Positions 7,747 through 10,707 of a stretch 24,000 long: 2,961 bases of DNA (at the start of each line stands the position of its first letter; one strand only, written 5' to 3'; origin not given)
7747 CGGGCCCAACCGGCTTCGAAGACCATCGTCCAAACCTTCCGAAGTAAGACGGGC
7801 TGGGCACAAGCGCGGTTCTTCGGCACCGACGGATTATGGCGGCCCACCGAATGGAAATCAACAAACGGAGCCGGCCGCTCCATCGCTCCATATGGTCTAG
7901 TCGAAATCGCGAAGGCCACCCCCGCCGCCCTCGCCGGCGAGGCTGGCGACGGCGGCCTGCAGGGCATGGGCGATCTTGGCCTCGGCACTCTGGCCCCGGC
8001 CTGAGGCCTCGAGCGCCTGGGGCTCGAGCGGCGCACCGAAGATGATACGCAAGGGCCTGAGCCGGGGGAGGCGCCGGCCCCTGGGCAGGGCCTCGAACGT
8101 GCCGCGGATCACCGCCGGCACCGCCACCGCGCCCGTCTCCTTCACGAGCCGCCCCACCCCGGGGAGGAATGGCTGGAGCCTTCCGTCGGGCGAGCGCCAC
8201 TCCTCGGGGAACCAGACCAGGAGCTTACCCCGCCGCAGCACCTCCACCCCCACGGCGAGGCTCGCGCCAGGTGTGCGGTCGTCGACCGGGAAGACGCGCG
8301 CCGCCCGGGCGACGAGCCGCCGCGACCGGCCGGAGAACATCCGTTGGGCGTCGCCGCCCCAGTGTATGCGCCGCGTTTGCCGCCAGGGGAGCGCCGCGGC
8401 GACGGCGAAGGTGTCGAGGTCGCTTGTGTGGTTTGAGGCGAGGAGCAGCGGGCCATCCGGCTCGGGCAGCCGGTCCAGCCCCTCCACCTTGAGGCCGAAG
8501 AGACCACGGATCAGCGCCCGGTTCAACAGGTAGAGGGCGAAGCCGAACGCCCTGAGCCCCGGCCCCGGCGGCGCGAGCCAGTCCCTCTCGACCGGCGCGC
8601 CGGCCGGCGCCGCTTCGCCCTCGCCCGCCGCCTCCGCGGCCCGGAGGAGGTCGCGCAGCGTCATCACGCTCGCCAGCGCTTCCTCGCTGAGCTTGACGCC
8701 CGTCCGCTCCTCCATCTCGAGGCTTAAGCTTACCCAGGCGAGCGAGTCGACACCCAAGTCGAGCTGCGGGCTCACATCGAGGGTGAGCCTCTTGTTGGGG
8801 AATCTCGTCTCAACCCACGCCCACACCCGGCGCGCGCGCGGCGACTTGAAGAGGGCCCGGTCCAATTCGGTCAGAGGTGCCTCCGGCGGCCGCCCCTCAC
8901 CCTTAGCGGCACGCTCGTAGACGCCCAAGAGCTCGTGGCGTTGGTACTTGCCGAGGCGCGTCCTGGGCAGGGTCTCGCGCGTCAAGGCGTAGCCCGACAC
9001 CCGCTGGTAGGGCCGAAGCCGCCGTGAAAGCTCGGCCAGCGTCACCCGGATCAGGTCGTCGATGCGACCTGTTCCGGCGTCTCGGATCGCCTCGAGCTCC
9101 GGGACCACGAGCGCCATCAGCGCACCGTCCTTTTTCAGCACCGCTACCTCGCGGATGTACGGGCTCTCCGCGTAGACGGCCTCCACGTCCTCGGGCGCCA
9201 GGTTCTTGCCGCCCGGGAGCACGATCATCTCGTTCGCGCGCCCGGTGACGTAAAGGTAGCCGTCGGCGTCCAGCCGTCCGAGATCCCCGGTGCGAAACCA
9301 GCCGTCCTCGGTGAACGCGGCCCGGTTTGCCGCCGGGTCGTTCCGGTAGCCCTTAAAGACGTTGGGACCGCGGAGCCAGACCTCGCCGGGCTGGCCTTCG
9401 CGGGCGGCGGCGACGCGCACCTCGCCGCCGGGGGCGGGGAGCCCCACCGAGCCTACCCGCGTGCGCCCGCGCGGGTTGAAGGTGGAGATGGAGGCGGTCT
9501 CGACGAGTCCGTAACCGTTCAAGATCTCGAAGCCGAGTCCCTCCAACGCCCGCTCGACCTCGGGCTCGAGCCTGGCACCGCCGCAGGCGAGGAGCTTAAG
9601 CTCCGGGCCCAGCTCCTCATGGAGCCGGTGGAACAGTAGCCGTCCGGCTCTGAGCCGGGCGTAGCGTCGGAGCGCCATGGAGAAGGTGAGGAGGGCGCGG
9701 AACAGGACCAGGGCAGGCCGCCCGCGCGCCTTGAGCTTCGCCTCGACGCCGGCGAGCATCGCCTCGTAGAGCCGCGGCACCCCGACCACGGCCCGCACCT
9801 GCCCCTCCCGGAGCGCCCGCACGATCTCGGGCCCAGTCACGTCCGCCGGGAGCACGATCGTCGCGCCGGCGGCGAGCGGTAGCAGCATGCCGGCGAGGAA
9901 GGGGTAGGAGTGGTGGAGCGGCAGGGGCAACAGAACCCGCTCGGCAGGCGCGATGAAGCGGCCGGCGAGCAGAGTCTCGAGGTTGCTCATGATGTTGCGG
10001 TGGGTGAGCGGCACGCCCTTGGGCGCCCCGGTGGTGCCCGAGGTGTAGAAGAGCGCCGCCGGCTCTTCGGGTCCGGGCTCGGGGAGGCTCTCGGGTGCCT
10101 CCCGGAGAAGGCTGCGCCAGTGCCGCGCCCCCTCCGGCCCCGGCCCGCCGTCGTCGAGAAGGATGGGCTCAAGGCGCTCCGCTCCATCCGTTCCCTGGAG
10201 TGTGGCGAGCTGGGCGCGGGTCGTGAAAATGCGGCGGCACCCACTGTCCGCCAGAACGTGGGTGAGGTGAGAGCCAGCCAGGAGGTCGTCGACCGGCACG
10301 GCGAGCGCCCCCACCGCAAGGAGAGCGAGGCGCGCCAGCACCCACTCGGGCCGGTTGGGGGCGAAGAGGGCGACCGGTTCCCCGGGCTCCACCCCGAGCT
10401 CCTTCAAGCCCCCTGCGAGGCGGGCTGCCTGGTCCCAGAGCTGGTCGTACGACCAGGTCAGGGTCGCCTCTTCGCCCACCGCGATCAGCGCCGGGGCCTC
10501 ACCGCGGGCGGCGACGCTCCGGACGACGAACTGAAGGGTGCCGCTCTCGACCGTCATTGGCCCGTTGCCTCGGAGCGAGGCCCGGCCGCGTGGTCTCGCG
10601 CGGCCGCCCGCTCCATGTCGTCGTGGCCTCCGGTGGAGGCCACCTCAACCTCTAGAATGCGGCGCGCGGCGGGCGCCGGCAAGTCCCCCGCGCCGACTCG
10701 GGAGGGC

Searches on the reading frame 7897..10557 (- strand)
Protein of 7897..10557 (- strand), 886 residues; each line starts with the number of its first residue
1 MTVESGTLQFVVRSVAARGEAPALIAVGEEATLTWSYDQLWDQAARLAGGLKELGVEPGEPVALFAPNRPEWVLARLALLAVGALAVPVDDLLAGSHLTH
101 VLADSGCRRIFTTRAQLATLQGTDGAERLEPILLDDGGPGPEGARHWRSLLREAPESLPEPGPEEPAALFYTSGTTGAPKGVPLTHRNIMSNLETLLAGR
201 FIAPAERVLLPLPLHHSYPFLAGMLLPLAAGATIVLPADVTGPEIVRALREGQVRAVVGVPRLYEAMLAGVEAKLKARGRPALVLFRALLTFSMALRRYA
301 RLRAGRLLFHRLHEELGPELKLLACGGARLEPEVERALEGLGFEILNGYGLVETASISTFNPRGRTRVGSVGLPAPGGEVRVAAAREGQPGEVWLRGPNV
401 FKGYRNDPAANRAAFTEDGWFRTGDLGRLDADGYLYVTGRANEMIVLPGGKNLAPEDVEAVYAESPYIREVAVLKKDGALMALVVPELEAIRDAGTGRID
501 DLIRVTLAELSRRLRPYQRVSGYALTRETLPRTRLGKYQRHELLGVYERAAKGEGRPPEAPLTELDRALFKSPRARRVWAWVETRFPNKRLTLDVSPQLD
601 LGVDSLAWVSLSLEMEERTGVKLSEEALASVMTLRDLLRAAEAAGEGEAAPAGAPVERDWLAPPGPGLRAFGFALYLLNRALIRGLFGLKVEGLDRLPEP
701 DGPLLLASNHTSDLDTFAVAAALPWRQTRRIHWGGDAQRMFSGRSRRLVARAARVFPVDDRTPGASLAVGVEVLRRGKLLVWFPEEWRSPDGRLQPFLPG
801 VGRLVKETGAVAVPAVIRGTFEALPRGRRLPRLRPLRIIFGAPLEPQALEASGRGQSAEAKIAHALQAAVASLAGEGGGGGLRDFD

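Call 5: search_protein_families(library=pfam, proteins=[window:7897-10557:-], max_evalue=0.01)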
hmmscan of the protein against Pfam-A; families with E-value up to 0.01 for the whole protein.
window:7897-10557:- (886 aa): 4 families
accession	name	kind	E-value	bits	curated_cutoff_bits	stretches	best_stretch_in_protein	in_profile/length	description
PF00501.34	AMP-binding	-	5e-83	279.5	29.9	1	13-404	3-383/384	AMP-binding enzyme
PF01553.26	Acyltransferase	-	7.1e-13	48.9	23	1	689-817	2-131/132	Acyltransferase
PF00550.31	PP-binding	-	1e-06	29.4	20.8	1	587-639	14-65/67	Phosphopantetheine attachment site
PF13193.12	AMP-binding_C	-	6.1e-06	27.5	24.5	1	458-537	2-76/76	AMP-binding enzyme C-terminal domain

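Call 6: search_protein_families(library=ncbifam, proteins=[window:7897-10557:-], max_evalue=0.01)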
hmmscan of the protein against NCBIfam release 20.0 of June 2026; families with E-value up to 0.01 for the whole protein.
window:7897-10557:- (886 aa): 113 families (the best 25 are shown)
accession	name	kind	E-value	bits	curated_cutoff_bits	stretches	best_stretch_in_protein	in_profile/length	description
NF004837.0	PRK06187.1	subfamily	2.8e-75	253.6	476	2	14-273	17-280/531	long-chain-fatty-acid--CoA ligase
NF004114.0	PRK05605.1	equivalog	8.8e-68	229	766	3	342-543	363-565/575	long-chain-fatty-acid--CoA ligase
NF005714.0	PRK07529.1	subfamily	1.4e-63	215.2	632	3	320-474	340-507/640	acyl-CoA synthetase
NF005801.1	PRK07656.1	equivalog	9.2e-63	212.6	657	2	11-271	6-271/500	FadD3 family acyl-CoA ligase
NF004511.1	PRK05852.1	equivalog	2.9e-59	201.1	650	2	317-506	273-468/505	FadD7 family fatty acid--CoA ligase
NF005702.0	PRK07514.1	subfamily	1.2e-58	198.8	558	2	310-547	262-500/506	malonyl-CoA synthase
NF009233.0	PRK12583.1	subfamily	8e-57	192.9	832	3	344-474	345-482/558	fatty acid CoA ligase family protein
NF006181.0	PRK08314.1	subfamily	1.5e-55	188.5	705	3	320-477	321-487/563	long-chain-fatty-acid--CoA ligase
TIGR01923.1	menE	equivalog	5.7e-52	177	330.15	2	315-477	218-383/442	o-succinylbenzoate--CoA ligase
TIGR01733.1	AA-adenyl-dom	subfamily_domain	2.5e-51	174.8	317.4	2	36-272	1-231/409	amino acid adenylation domain-containing protein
NF038343.1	ligase_FadD11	exception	3.9e-51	174.1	950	1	13-490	9-496/585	fatty acid--CoA ligase FadD11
NF006182.0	PRK08316.1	subfamily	9.5e-51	172.8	663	2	9-267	14-274/523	fatty acyl-CoA synthetase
NF005307.0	PRK06839.1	equivalog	3.2e-50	171.2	748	2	321-499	267-449/496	o-succinylbenzoate--CoA ligase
NF005858.0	PRK07787.1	subfamily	8.9e-50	169.5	575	1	21-544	16-469/471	acyl-CoA synthetase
NF006572.0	PRK09088.1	equivalog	4.7e-49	167.4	696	2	323-543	262-483/491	acyl-CoA synthetase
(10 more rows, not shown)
